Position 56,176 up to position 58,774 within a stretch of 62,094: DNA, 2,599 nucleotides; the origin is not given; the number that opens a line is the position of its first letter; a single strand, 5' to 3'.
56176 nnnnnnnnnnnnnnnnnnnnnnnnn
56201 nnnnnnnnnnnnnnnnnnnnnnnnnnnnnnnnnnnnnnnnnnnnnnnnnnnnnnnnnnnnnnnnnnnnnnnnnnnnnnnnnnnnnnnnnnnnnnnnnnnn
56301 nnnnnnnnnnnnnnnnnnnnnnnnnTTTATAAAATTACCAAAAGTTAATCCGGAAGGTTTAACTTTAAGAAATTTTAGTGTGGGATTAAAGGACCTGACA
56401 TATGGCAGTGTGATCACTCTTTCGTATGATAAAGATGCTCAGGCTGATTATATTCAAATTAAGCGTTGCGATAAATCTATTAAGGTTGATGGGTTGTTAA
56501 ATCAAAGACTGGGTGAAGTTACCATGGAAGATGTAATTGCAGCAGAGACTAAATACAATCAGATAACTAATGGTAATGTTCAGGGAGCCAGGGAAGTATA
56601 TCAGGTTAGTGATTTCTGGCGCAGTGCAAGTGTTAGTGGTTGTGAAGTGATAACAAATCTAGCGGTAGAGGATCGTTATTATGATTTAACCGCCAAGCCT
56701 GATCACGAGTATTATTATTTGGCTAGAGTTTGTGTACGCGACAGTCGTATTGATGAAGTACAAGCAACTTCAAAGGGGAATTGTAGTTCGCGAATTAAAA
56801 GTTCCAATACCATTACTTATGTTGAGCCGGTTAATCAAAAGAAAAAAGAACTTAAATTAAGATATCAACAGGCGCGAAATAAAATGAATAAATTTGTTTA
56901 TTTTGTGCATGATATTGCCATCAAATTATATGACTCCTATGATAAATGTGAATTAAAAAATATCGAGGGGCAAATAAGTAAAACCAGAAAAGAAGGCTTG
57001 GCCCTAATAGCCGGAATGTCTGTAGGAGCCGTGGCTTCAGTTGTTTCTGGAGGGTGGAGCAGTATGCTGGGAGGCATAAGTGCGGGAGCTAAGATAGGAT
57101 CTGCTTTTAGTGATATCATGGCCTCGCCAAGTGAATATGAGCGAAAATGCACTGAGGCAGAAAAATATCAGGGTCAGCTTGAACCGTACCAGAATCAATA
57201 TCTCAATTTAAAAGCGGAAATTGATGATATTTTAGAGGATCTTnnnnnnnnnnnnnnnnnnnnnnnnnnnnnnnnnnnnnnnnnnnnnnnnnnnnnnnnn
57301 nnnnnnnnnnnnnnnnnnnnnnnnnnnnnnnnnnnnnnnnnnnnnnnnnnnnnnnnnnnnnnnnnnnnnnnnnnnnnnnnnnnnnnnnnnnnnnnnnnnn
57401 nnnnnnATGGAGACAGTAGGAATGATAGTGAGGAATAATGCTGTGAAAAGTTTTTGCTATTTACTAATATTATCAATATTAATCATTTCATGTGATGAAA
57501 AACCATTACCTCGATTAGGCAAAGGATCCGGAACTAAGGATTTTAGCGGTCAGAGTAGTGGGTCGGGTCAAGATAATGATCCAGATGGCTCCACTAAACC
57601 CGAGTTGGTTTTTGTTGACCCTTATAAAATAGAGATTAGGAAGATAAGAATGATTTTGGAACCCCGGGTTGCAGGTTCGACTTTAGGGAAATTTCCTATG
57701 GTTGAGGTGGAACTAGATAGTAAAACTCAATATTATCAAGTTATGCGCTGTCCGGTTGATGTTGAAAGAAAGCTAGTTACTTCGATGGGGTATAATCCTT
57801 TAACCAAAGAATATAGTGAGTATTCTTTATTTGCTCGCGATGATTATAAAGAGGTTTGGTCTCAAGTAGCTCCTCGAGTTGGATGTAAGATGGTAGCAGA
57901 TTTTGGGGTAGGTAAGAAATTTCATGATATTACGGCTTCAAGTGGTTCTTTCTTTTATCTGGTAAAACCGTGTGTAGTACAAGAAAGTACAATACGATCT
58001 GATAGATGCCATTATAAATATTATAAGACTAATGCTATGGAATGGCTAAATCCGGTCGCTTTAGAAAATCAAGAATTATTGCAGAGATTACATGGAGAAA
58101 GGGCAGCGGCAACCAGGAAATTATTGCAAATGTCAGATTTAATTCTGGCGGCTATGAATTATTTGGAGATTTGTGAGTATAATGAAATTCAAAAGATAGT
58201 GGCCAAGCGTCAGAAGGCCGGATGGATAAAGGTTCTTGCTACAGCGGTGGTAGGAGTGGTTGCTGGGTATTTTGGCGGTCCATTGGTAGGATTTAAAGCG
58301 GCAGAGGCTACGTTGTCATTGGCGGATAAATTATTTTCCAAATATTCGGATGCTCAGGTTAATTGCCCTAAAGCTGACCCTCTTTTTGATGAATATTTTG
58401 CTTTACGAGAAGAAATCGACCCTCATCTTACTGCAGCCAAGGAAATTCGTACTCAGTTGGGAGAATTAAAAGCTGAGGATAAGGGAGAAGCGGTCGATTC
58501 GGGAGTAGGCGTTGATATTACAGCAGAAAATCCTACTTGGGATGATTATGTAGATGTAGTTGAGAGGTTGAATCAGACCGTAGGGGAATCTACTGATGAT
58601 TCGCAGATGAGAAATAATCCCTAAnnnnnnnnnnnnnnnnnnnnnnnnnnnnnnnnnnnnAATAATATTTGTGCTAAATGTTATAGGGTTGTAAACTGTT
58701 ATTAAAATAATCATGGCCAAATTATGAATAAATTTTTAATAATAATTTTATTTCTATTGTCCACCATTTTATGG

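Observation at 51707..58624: Five-gene translationally coupled operon in which every product is a lipobox protein of no family I can name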

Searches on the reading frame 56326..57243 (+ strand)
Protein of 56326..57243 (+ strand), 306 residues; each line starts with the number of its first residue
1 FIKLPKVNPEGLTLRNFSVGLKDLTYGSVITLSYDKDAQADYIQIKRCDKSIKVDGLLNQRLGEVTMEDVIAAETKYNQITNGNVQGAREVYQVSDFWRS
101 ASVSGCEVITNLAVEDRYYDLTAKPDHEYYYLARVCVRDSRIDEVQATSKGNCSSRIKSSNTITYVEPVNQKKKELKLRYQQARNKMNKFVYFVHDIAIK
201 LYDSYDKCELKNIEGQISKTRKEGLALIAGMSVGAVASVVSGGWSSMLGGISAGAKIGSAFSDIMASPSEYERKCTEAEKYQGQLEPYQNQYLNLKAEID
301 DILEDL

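Call 20: search_protein_representatives(alignment_id=A2)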
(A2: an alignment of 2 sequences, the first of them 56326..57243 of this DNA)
Query: 2 sequences, 317 profile positions. Proteins with E-value up to 0.001 (for the whole library): 214; up to 1e-10: 46; up to 1e-30: 4. The best 150 are listed.
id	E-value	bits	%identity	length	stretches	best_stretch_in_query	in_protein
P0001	4.2e-169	578.1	-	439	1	1-317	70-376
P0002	2.2e-147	506.7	-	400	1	1-317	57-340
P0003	1.3e-80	287.3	-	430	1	4-315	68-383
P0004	5.3e-65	236.1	-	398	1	4-312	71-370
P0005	1.6e-23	99.8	-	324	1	78-301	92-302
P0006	1.4e-22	96.7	-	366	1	8-301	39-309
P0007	4.5e-21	91.7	-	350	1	83-298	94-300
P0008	6.8e-19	84.6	-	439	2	7-257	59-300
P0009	8.6e-19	84.2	-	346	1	77-301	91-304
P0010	7.7e-18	81.1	-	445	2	3-249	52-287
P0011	1.1e-17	80.5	-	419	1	25-291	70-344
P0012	1.3e-17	80.3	-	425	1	8-291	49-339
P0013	3.3e-17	79.0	-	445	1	11-291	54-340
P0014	6.2e-17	78.1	-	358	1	33-315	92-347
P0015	1.7e-16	76.7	-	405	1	16-305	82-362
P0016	3.2e-16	75.8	-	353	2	110-314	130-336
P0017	4.9e-16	75.2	-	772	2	32-253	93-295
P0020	9.6e-15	70.9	-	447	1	10-296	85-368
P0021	1.1e-14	70.8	-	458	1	7-300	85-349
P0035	4.0e-12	62.3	-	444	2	115-237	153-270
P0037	4.4e-12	62.2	-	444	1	34-299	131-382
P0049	3.0e-10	56.2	-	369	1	36-290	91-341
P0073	5.7e-09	52.0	-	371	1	35-250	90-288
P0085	1.4e-08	50.7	-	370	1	115-290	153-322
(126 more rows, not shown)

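Call 49: find_related_loci(query=A7, collection=metagenome_contigs, flank=10000)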
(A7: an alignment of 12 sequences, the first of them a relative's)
Query A7 (369 aa) in metagenome_contigs; peptide patterns used: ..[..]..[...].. (x = any residue, [..] = any of these).
68 stretches matched a pattern; 7 encode a relative of the query (tblastn E <= 1e-3); 7 distinct loci.
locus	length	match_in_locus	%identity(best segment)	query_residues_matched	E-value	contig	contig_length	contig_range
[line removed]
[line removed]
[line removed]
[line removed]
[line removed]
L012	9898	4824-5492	30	59-281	8e-27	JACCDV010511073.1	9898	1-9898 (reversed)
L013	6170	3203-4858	26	61-336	3e-25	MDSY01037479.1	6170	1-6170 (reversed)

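Call 52: search_protein_families(library=ncbifam, alignment_id=A7, max_evalue=0.01)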
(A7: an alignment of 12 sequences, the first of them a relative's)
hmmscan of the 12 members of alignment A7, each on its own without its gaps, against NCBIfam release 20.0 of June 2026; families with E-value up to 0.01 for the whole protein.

A. member 1, P0049 (369 aa): 0 families

B. families by the number of members that match (of 12 scanned): 1 family
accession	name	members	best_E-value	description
NF053611.1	YiaD_Gzip_OmpA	1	0.0009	YiaD family glycine zipper/OmpA-like lipoprotein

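Call 53: find_encoding_contigs(protein=P0049, flank=10000, max_places=4)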
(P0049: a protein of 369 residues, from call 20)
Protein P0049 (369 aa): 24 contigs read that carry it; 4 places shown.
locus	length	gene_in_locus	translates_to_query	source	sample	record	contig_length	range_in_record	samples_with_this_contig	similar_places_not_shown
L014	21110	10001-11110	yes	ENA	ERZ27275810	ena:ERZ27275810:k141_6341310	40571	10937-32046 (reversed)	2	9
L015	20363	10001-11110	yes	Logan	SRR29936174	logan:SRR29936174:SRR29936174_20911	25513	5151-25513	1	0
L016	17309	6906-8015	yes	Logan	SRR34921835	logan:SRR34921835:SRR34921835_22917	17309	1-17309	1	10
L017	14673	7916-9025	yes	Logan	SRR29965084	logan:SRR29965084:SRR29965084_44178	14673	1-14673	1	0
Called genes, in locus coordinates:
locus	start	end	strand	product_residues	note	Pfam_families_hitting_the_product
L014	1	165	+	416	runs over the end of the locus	PF03734:YkuD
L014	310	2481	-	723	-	PF01055:Glyco_hydro_31_2nd, PF21365:Glyco_hydro_31_3rd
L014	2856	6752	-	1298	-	PF03382:DUF285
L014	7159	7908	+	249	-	-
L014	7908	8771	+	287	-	-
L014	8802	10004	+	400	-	-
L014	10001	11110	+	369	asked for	-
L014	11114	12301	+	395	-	-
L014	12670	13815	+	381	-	PF04463:2-thiour_desulf, PF08349:DUF1722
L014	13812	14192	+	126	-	PF04134:DCC1-like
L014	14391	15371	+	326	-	PF00376:MerR, PF13411:MerR_1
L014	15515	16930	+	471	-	PF00875:DNA_photolyase, PF03441:FAD_binding_7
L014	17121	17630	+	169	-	PF00254:FKBP_C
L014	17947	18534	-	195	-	PF08212:Lipocalin_2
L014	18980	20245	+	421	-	PF06206:CpeT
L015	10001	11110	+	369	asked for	-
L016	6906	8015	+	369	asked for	-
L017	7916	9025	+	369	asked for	-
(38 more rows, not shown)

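Call 55: list_cluster_members(proteins=[P0003, P0012, P0017, P0049, P0005, P0006, P0020, P0035, P0073, P0085])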
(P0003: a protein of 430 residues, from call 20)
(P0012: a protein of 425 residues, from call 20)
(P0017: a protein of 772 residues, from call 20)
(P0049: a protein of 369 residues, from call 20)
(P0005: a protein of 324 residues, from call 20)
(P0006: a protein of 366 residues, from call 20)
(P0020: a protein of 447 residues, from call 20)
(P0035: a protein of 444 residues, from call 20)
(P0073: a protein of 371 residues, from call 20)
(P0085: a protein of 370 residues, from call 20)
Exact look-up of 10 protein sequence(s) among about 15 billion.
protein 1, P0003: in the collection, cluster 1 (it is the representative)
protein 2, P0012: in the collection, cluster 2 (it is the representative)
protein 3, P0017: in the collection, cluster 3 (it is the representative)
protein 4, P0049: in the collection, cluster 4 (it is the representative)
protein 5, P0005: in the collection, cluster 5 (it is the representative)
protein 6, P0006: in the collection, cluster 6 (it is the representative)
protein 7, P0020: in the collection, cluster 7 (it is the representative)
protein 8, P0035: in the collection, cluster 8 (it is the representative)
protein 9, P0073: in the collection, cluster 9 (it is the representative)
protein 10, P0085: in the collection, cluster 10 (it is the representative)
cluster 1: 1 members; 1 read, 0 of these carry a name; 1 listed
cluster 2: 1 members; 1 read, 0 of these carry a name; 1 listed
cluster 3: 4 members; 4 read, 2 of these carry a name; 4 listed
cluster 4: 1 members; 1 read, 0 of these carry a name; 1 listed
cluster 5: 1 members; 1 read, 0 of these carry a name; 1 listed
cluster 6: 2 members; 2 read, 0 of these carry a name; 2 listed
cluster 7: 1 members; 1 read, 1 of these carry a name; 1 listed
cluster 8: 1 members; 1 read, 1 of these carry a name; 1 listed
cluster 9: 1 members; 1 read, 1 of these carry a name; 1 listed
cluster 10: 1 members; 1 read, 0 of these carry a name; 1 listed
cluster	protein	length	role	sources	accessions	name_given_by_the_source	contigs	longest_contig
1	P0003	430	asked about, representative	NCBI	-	-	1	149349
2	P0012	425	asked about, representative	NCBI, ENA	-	-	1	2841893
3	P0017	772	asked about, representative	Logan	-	-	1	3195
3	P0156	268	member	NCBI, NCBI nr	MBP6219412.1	MAG: hypothetical protein KA436_12580, partial [Oligoflexales bacterium] | hypothetical protein [Oligoflexales bacterium]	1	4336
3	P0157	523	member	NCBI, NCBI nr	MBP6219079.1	MAG: hypothetical protein KA436_10880, partial [Oligoflexales bacterium] | hypothetical protein [Oligoflexales bacterium]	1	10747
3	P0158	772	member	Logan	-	-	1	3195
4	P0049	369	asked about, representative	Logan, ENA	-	-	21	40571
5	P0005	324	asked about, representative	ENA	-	-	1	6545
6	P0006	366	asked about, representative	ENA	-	-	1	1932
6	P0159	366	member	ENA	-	-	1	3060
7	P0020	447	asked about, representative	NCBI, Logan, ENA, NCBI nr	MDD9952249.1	MAG: hypothetical protein OXT67_11865 [Zetaproteobacteria bacterium] | hypothetical protein [Zetaproteobacteria bacterium]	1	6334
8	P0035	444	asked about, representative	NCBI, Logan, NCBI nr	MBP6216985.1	MAG: hypothetical protein KA436_00185 [Oligoflexales bacterium] | hypothetical protein [Oligoflexales bacterium]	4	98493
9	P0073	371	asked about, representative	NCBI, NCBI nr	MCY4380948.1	MAG: hypothetical protein OXC40_05220 [Proteobacteria bacterium] | hypothetical protein [Pseudomonadota bacterium]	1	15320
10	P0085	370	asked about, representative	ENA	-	-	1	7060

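Call 56: find_encoding_contigs(protein=P0012, flank=10000, max_places=3)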
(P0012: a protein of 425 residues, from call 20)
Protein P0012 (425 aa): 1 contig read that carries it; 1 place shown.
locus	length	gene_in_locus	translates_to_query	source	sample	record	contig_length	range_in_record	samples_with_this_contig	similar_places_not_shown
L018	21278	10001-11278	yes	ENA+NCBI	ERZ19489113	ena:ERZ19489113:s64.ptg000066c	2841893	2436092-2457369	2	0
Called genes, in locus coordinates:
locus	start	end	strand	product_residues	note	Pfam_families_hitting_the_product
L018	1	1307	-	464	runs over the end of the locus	PF02874:ATP-synt_ab_N, PF00006:ATP-synt_ab, PF22919:ATP-synt_VA_C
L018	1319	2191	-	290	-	PF00231:ATP-synt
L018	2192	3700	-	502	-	PF02874:ATP-synt_ab_N, PF00006:ATP-synt_ab, PF00306:ATP-synt_ab_C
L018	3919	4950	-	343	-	-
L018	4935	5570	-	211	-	-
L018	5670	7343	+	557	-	-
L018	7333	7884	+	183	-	-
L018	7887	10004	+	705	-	-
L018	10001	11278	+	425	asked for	-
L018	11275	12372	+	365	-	-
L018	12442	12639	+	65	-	PF01165:Ribosomal_S21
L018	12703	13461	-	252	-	-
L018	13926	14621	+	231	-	PF00106:adh_short, PF08659:KR (weak), PF01370:Epimerase (weak), PF13561:adh_short_C2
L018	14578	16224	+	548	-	PF07399:Na_H_antiport_3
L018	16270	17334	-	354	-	PF02547:Queuosine_synth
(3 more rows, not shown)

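Call 66: find_encoding_contigs(protein=P0035, flank=10000, max_places=2)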
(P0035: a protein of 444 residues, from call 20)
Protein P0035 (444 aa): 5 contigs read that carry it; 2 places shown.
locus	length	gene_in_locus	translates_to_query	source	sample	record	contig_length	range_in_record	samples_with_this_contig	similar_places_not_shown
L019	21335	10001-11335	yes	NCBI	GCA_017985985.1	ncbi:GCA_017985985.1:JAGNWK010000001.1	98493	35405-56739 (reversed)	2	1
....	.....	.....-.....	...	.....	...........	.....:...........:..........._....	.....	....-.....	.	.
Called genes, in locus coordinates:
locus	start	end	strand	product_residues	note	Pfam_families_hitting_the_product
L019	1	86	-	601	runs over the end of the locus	PF00009:GTP_EFTU, PF03144:GTP_EFTU_D2, PF00679:EFG_C, PF06421:LepA_C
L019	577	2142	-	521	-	PF10142:PhoPQ_related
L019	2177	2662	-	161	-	PF00588:SpoU_methylase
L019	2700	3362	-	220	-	PF04264:YceI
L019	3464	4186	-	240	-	-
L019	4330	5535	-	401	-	PF00324:AA_permease, PF03845:Spore_permease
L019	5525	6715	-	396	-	PF00154:RecA_N, PF06745:ATPase (faint), PF08423:Rad51, PF27531:MT3502_N, PF21096:RecA_C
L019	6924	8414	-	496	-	PF03219:TLC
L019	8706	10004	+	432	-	-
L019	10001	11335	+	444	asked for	-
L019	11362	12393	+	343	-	-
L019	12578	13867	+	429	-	PF02321:OEP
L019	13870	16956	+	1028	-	PF00873:ACR_tran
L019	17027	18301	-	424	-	PF00158:Sigma54_activat (faint), PF05496:RuvB_N, PF14532:Sigma54_activ_2 (weak), PF00004:AAA, PF07728:AAA_5 (faint), PF16193:AAA_assoc_2, PF12002:MgsA_C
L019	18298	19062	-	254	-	PF00005:ABC_tran, PF13304:AAA_21 (faint), PF02463:SMC_N (weak)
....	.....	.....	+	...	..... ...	-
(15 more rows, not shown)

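Call 67: find_encoding_contigs(protein=P0073, flank=10000, max_places=2)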
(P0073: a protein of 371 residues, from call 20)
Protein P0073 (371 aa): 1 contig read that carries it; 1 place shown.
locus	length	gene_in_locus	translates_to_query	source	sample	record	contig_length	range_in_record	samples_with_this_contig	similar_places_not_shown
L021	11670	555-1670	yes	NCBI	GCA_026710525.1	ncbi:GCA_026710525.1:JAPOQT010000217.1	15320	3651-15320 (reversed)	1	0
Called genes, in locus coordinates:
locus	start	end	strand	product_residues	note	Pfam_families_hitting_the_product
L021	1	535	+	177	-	?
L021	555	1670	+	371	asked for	-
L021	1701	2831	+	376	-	-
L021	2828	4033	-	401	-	PF00162:PGK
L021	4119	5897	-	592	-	PF01476:LysM (weak)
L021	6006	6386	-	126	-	PF01597:GCV_H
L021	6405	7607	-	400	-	PF01571:GCV_T, PF08669:GCV_T_C (weak)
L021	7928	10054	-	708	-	PF17804:TSP_NTD, PF00595:PDZ, PF03572:Peptidase_S41, PF11818:DUF3340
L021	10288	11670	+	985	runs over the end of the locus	PF02739:5_3_exonuc_N, PF01367:5_3_exonuc, PF00476:DNA_pol_A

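Call 86: find_encoding_contigs(protein=P0008, flank=10000, max_places=1)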
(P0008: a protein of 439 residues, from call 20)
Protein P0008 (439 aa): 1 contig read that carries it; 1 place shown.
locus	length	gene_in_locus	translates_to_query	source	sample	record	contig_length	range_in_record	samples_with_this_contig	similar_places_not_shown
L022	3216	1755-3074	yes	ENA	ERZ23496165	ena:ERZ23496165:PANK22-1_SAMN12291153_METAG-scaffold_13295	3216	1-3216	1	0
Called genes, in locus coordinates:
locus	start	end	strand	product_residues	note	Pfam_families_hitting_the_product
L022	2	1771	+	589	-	?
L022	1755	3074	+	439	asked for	-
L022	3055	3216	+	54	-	?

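Call 87: find_encoding_contigs(protein=P0021, flank=10000, max_places=1)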
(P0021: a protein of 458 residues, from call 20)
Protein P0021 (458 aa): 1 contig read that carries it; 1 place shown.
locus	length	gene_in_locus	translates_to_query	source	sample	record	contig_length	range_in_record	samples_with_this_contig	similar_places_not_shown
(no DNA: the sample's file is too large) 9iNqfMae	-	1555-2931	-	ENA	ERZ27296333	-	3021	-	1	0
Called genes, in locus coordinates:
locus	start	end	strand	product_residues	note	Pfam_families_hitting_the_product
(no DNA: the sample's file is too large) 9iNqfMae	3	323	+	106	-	?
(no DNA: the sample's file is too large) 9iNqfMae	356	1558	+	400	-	-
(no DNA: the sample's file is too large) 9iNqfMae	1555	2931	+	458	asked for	-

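Call 88: find_encoding_contigs(protein=P0037, flank=10000, max_places=1)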
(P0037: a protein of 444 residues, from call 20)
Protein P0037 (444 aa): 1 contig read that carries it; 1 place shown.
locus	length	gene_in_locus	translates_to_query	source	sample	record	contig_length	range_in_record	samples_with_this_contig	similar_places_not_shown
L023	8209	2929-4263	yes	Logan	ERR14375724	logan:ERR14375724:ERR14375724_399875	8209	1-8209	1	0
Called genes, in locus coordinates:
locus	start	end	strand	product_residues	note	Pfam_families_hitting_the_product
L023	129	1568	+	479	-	-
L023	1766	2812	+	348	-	-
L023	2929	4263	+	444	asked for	-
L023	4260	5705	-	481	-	PF13635:DUF4143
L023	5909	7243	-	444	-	PF13173:AAA_14, PF13635:DUF4143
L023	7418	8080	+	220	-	-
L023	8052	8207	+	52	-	?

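Call 89: find_encoding_contigs(protein=P0016, flank=10000, max_places=1)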
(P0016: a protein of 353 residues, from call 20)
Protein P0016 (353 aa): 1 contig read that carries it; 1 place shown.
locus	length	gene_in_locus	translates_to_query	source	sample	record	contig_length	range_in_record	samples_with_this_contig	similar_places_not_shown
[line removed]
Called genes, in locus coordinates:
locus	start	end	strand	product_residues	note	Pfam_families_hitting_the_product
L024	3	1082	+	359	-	?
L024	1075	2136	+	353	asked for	-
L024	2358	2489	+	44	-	?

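Call 93: find_related_loci(query=A7, collection=viral_contigs, flank=5000)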
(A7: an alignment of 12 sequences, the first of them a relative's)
Query A7 (369 aa) in viral_contigs; peptide patterns used: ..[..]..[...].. (x = any residue, [..] = any of these).
5 stretches matched a pattern, but none encodes a relative of the query by tblastn (E <= 1e-3).

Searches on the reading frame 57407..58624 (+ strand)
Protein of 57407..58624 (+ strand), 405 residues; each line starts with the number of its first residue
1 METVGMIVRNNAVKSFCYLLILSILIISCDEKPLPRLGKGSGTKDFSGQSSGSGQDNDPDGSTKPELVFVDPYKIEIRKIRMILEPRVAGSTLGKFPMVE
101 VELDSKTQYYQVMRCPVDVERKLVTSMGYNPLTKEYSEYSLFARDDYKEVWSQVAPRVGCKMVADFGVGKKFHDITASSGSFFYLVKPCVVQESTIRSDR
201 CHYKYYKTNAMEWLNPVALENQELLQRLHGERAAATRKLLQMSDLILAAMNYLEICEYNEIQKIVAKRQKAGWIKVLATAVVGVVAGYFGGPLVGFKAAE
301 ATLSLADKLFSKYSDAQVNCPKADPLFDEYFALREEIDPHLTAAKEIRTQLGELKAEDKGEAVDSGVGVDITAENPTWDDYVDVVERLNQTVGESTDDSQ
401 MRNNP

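Call 3: search_protein_families(library=pfam, proteins=[window:57407-58624:+], max_evalue=1)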
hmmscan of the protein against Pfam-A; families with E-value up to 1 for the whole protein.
window:57407-58624:+ (405 aa): 3 families
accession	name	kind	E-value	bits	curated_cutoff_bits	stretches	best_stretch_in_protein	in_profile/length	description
PF11190.13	DUF2976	-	0.059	13.7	28.2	1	244-285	31-72/87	Protein of unknown function (DUF2976)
PF11796.13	DUF3323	-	0.094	13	26.6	1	207-250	93-134/209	Protein of unknown function N-terminus (DUF3323)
PF02405.21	MlaE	-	0.13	12.3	22.5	1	252-298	88-134/212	Permease MlaE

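Call 4: search_protein_families(library=ncbifam, proteins=[window:57407-58624:+], max_evalue=1)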
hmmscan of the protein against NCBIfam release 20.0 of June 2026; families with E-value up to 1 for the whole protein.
window:57407-58624:+ (405 aa): 0 families

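Call 78: search_protein_families(library=padloc, proteins=[window:57407-58624:+], max_evalue=0.1)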
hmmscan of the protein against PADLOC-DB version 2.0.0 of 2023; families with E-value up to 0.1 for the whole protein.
window:57407-58624:+ (405 aa): 0 families

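Call 79: search_protein_families(library=phrogs, proteins=[window:57407-58624:+], max_evalue=0.1)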
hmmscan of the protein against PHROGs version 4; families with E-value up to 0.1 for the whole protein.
window:57407-58624:+ (405 aa): 1 family
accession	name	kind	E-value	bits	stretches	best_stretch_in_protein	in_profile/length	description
phrog_24449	-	unknown function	0.038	15.2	1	208-244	54-90/107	-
